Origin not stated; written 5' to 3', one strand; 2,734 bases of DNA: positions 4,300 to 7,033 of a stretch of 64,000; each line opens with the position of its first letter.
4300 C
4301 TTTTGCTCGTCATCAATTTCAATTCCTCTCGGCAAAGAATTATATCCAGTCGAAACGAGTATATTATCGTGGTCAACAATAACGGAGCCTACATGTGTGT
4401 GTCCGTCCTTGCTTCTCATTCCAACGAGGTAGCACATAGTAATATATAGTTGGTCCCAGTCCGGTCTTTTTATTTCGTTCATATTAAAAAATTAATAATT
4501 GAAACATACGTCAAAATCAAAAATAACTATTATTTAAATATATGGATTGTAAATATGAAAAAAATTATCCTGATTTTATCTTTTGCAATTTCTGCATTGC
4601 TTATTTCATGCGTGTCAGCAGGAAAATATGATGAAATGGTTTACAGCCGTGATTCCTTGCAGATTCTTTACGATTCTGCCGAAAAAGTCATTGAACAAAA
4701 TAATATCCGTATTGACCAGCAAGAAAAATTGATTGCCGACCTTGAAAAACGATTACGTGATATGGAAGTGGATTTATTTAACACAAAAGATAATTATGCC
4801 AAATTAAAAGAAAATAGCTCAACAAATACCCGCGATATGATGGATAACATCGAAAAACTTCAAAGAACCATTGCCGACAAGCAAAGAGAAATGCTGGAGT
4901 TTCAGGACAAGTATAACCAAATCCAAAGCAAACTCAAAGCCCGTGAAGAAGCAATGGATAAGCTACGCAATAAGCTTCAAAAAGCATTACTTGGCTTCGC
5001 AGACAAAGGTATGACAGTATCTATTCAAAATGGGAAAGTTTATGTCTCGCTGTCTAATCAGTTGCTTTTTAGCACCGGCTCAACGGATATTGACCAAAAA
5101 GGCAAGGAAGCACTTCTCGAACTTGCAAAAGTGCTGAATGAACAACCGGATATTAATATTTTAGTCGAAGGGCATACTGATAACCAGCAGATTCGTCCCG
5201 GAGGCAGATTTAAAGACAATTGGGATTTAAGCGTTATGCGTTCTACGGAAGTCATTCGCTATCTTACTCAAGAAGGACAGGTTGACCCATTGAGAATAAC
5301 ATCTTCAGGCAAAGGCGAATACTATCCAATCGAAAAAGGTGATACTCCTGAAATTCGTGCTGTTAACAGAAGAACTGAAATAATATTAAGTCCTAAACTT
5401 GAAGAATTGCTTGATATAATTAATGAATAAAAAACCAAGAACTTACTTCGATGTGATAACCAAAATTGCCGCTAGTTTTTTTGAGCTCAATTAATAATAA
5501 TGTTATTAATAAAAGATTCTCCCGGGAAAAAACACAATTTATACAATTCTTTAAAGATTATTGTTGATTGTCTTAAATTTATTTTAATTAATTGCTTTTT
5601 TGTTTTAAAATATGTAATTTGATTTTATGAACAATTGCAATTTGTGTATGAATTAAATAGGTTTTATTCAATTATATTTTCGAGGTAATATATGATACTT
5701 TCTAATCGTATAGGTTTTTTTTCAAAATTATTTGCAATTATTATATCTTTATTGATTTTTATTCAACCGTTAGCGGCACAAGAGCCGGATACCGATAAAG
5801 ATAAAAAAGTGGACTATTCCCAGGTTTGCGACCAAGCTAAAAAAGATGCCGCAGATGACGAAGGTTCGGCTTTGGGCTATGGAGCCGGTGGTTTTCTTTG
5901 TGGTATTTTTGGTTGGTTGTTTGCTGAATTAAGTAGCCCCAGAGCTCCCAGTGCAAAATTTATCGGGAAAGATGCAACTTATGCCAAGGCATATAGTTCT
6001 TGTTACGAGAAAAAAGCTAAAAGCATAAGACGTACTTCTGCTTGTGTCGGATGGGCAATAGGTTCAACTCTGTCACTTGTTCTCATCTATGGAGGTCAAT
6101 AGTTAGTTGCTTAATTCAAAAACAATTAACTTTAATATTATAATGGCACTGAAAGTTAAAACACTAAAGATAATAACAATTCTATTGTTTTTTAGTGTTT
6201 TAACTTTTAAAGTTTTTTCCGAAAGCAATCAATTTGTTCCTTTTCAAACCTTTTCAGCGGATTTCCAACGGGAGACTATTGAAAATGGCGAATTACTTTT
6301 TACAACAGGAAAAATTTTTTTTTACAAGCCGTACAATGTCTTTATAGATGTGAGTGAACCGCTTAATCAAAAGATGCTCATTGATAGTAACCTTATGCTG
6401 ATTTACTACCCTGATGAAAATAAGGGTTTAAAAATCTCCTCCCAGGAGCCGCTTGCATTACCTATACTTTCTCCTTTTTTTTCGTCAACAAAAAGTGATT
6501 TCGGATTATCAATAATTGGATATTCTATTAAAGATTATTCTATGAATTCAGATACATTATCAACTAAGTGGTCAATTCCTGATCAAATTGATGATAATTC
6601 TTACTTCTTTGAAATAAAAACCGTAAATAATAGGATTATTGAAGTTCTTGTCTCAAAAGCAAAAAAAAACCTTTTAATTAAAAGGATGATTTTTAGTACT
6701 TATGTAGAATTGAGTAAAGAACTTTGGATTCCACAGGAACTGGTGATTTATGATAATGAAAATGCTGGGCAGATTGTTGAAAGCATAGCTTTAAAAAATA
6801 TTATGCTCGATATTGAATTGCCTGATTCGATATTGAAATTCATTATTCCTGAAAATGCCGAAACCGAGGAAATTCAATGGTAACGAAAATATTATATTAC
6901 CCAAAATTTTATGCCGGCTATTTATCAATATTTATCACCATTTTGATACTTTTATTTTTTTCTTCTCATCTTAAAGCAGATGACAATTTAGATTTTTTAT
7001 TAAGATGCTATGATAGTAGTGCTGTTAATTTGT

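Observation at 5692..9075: Five-gene envelope operon with an extended YidD paralog and two DUF5683-like TPR proteins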

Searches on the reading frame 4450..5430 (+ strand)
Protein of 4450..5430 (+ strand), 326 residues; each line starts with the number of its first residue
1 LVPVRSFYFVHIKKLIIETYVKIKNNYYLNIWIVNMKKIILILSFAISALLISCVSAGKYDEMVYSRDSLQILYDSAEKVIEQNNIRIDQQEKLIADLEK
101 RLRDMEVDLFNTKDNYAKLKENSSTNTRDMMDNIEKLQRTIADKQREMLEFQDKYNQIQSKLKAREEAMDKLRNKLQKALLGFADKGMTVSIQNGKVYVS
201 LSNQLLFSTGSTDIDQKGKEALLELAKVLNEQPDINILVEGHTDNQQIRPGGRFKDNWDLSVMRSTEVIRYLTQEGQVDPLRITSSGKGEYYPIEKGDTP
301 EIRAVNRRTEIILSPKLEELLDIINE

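Call 3: search_protein_families(library=pfam, proteins=[window:4450-5430:+], max_evalue=1)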
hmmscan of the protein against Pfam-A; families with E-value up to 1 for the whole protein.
window:4450-5430:+ (326 aa): 25 families
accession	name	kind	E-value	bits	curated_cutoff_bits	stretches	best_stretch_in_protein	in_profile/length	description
PF00691.25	OmpA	-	3e-18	66.4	27.2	1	206-307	1-98/98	OmpA family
PF05359.17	DUF748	-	0.00034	19.2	50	1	205-247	881-923/1037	Domain of Unknown Function (DUF748)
PF03938.19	OmpH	-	0.0019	18.9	32.4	1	77-214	7-133/141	Outer membrane protein (OmpH-like)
PF03961.19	FapA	-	0.0019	18.3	31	1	35-168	113-233/272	Flagellar Assembly Protein A beta solenoid domain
PF25526.1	LIP-1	-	0.0028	17.5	34.1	1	70-194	8-137/250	Liprin-alpha-like coiled coil domain 2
PF21408.2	MTR4-like_stalk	-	0.0091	16.7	24.2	1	83-134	12-63/64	Exosome RNA helicase MTR4-like, stalk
PF18456.6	CmlA_N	-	0.01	15.6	25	1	128-183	68-125/232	Diiron non-heme beta-hydroxylase N-terminal domain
PF04102.17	SlyX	-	0.013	16.5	30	1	132-170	17-55/67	SlyX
PF13729.12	TraF_2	-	0.031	13.9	25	0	55-108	27-77/264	F plasmid transfer operon, TraF, protein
PF06898.16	YqfD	-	0.039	13.3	25.2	1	101-202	272-372/379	Putative stage IV sporulation protein YqfD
PF02601.20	Exonuc_VII_L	-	0.042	13.8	35.9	1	87-212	163-280/315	Exonuclease VII, large subunit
PF01544.23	CorA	-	0.042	13.6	27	1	67-177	106-223/292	CorA-like Mg2+ transporter protein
PF24073.1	DUF7365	-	0.046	14.3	27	1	39-121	14-99/101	Coiled-coil region of unknown function (DUF7365)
PF11559.13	ADIP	-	0.049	14.1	34.3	1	118-179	59-120/151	Afadin- and alpha -actinin-Binding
PF04011.17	LemA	-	0.05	13.9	26.2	1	89-161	47-117/149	LemA family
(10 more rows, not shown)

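Call 4: search_protein_families(library=ncbifam, proteins=[window:4450-5430:+], max_evalue=1)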
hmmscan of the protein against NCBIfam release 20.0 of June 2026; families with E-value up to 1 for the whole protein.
window:4450-5430:+ (326 aa): 47 families (the best 25 are shown)
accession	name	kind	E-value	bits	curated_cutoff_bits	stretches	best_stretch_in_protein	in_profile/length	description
NF006541.1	PRK09038.1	equivalog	4.9e-33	114.8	283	1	32-314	16-249/253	flagellar motor protein MotD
NF006508.0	PRK08944.1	subfamily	9.5e-28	97.3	259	1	125-316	98-290/304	MotB family protein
NF006542.0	PRK09039.1-1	equivalog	2e-27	96.4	388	1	134-313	445-624/627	peptidoglycan -binding protein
NF053611.1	YiaD_Gzip_OmpA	equivalog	5.8e-27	94.7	175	1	167-313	69-206/206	YiaD family glycine zipper/OmpA-like lipoprotein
TIGR03350.1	type_VI_ompA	equivalog_domain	6.7e-27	94.1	139.8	1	184-312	11-136/137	type VI secretion system protein TssL, long form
NF005831.1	PRK07734.1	equivalog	2.5e-24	86.4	301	1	128-315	65-250/250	flagellar motor protein MotB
NF005382.1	PRK06925.1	equivalog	2.3e-23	83.7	264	1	124-314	35-224/225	flagellar motor protein MotS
NF006544.0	PRK09039.1-3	equivalog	3.2e-23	82.9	362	1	202-314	223-341/343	peptidoglycan -binding protein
NF005195.1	PRK06667.1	equivalog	2.5e-22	79.8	300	1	189-313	108-235/241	flagellar motor protein MotB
NF006543.0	PRK09039.1-2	equivalog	1e-21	78.1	305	1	203-313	232-347/350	peptidoglycan -binding protein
NF006546.0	PRK09039.1-5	equivalog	1.4e-21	77.3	615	1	201-313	222-340/343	peptidoglycan -binding protein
NF005444.0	PRK07033.1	equivalog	8.4e-21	74.4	520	1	183-314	294-422/438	DotU family type VI secretion system protein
NF006547.1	PRK09040.1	equivalog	5.4e-19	68.4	194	1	157-316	45-203/213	hypothetical protein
NF053613.1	OMP_toxin_LptF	equivalog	4.4e-18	65.9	400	1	133-314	84-246/256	lipotoxin F family OmpA-related lipoprotein LptF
NF006285.1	PRK08457.1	equivalog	4e-16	59.5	250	1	147-314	66-231/253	flagellar motor protein MotB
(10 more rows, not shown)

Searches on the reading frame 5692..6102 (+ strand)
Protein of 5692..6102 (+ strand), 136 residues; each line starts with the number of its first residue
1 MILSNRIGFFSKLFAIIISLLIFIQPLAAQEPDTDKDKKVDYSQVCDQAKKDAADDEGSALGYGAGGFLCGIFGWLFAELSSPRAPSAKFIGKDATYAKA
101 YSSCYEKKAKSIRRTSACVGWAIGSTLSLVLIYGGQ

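Call 3: search_protein_families(library=pfam, proteins=[window:5692-6102:+], max_evalue=1)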
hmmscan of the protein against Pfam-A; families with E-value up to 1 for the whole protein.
window:5692-6102:+ (136 aa): 0 families

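Call 4: search_protein_families(library=ncbifam, proteins=[window:5692-6102:+], max_evalue=1)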
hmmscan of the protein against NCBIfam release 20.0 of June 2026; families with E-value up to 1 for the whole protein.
window:5692-6102:+ (136 aa): 0 families

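Call 64: search_protein_families(library=pfam, alignment_id=A7, max_evalue=0.01)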
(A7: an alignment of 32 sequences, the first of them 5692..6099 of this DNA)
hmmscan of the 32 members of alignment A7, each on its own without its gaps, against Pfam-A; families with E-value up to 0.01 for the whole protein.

A. member 1, window:5692-6099:+ (136 aa): 0 families

B. families by the number of members that match (of 32 scanned): 9 families
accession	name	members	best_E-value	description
PF19762.4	DUF6249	3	0.00014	Domain of unknown function (DUF6249)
PF07332.16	Phage_holin_3_6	2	0.0035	Putative Actinobacterial Holin-X, holin superfamily III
PF13396.11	PLDc_N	2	0.0043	Phospholipase_D-nuclease N-terminal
PF13273.12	DUF4064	1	0.0011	Protein of unknown function (DUF4064)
PF08370.16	PDR_assoc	1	0.0018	Plant PDR ABC transporter associated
PF04893.22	Yip1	1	0.0034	Yip1 domain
PF02936.19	COX4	1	0.0046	Cytochrome c oxidase subunit IV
PF10661.14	EssA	1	0.0051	WXG100 protein secretion system (Wss), protein EssA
PF10164.14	BRI3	1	0.0057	Brain protein I3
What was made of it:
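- Checked: g1 is glycine-rich in its first hydrophobic segment but hits no glycine-zipper or other family (calls 3, 4, 64).
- Two g1 homologs weakly hit a holin family (call 64).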

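Call 65: search_solved_structures(query=A7, max_evalue=10)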
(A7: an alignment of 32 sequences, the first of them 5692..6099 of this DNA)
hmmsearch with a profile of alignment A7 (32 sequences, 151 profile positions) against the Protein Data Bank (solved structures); distinct sequences matched with E-value up to 10: 8.
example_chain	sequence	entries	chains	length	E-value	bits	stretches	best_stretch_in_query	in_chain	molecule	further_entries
8c5v_I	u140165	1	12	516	0.11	15.2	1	49-83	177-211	Methyl-accepting chemotaxis protein I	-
6s1k_E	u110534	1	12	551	0.12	15.1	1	49-83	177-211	Methyl-accepting chemotaxis protein I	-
8opq_A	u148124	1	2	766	0.14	14.8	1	14-86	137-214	Solute carrier family 26 member 6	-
4z49_A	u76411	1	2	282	0.61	12.8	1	92-112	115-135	Fatty acid synthase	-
1xkt_A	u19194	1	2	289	0.63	12.7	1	92-112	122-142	fatty acid synthase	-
7mhd_A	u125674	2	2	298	0.66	12.7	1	92-112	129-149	Fatty acid synthase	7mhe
2px6_A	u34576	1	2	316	0.71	12.6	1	92-112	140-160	Thioesterase domain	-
7r81_H2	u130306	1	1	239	0.79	12.4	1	106-144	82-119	40S ribosomal protein S6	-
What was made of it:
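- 5692..6102 (+): g1: a 136-aa small envelope protein with a signal-peptide-like N-terminus and two hydrophobic segments (residues 60-78, glycine-rich, and 117-135). It belongs to a conserved family with no Pfam or NCBIfam model. The family consensus is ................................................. No family or PDB match was found (calls 3, 4, 64, 65).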

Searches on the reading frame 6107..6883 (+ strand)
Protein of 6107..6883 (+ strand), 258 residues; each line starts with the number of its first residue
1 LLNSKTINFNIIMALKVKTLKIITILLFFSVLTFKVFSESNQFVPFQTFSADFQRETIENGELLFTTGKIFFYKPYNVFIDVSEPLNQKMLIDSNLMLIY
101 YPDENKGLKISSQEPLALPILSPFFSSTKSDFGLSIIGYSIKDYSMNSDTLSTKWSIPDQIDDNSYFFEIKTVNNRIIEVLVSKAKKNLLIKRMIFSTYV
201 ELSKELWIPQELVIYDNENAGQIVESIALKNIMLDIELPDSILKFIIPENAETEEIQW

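Call 3: search_protein_families(library=pfam, proteins=[window:6107-6883:+], max_evalue=1)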
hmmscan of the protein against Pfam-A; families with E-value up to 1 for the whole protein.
window:6107-6883:+ (258 aa): 2 families
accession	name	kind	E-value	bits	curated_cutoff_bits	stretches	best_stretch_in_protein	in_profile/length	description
PF03548.22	LolA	-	0.0032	17.7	23.6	1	46-116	3-75/165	Outer membrane lipoprotein carrier protein LolA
PF07364.17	DUF1485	-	0.37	10.5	22.8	1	32-65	3-36/290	Metallopeptidase family M81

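Call 4: search_protein_families(library=ncbifam, proteins=[window:6107-6883:+], max_evalue=1)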
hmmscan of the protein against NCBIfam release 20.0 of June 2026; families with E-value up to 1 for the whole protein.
window:6107-6883:+ (258 aa): 2 families
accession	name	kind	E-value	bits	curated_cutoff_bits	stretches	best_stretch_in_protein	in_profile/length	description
NF000663.1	PRK00031.2-1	exception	2.9e-05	23.7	120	1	27-103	4-77/168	LolA-like outer membrane lipoprotein chaperone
TIGR00547.2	lolA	equivalog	0.00016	21.2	112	1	41-105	26-92/202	outer membrane lipoprotein periplasmic chaperone LolA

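Call 30: find_homologous_proteins(query=window:6143-6883:+, max_evalue=0.001)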
Query window:6143-6883:+ (246 aa): 2 proteins with E <= 0.001 among 558 candidates.
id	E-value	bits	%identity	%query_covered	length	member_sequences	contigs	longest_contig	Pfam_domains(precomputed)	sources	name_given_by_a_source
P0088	7.7e-152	521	100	100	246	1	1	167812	-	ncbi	ncbi:MAG: hypothetical protein V1779_16680 [bacterium]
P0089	3.6e-90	320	64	100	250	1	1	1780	-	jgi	jgi:outer membrane lipoprotein-sorting protein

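Call 36: search_solved_structures(query=A3, max_evalue=10, show_alignments=1)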
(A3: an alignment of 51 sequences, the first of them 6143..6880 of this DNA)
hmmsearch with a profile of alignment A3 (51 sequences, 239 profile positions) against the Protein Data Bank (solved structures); distinct sequences matched with E-value up to 10: 2.
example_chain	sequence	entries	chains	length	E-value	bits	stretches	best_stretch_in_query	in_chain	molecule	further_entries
8v1k_A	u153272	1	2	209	0.045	16.3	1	27-96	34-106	Outer-membrane lipoprotein carrier protein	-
2w7q_A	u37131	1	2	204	0.091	15.3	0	29-97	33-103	OUTER-MEMBRANE LIPOPROTEIN CARRIER PROTEIN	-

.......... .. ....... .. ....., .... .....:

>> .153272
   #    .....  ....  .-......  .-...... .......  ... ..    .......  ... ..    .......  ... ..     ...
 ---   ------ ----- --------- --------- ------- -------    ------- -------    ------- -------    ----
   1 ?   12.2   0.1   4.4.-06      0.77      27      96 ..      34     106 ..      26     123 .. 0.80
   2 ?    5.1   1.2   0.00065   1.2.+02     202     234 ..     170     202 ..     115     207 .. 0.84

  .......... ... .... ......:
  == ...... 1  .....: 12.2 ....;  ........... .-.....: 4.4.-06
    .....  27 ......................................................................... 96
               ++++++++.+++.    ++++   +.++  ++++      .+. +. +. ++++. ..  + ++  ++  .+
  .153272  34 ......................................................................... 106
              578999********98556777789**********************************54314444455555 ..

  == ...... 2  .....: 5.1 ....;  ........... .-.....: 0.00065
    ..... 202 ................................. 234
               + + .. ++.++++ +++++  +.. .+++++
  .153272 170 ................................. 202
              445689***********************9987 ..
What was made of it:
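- On LolA/LolB clan: The ortholog profile against PDB LolA gives E = 0.045 and 0.09 (call 36).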

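Call 38: search_protein_families(library=pfam, alignment_id=A3, max_evalue=0.01)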
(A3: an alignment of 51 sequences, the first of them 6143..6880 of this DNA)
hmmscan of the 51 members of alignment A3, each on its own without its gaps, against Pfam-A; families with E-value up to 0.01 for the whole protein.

A. member 1, window:6143-6880:+ (246 aa): 1 family
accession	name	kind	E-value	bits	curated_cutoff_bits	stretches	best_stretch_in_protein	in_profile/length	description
PF03548.22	LolA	-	0.0029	17.8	23.6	1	34-104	3-75/165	Outer membrane lipoprotein carrier protein LolA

B. families by the number of members that match (of 51 scanned): 4 families
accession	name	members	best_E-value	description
PF14125.13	DUF4292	11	7.4e-05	Domain of unknown function (DUF4292)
PF03548.22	LolA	3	0.00076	Outer membrane lipoprotein carrier protein LolA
PF17131.11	LolA_like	2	0.009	Outer membrane lipoprotein-sorting protein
PF00214.24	Calc_CGRP_IAPP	1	0.0051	Calcitonin / CGRP / IAPP family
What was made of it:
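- On LolA/LolB clan: All weak hits fall in this clan only (call 38).
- g2: the weak hits fall only in the LolA/LolB clan (calls 36, 38).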

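Call 54: predict_structure(alignment_id=A6)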
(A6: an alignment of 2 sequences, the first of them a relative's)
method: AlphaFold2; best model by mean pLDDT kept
length: 246 residues; sequences in the alignment: 2
mean_pLDDT: 38.6   pTM: 0.28
mean pLDDT of the five models: 38.6, 37.9, 37.8, 37.7, 33.4
residues with pLDDT >= 90: 0; 70-90: 9; 50-70: 19; < 50: 218
segments of 3 or more residues with pLDDT < 50: 25-84, 86-96, 103-246
pLDDT, mean of each block of 10 residues (from residue 1): 61 72 44 37 34 38 36 34 44 46 40 26 22 26 33 43 40 41 35 35 36 32 28 39 44
secondary structure, 60 per line:
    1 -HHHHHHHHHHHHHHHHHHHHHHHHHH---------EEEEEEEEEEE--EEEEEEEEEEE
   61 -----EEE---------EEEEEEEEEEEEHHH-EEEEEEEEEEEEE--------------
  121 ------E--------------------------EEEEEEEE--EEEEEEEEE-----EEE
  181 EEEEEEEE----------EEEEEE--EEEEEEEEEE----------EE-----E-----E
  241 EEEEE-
elements in order: H2-27 E37-47 E50-60 E66-68 E78-89 E94-106 E154-161 E164-172 E178-188 E199-204 E207-216 E240-245
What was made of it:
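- On LolA/LolB clan: The AF2 model, built from a two-sequence alignment, has pLDDT 38.6 and is unusable (call 54).
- Closest known: LolA / LolB / DUF4292 clan. Different: The fold is not confirmed (call 54).
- The LolA relationship is below every curated threshold, and the g2 structure prediction failed (calls 3, 4, 54).
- Tried and rejected: The model had pLDDT 38.6, so I ran no fold search on it (call 54).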
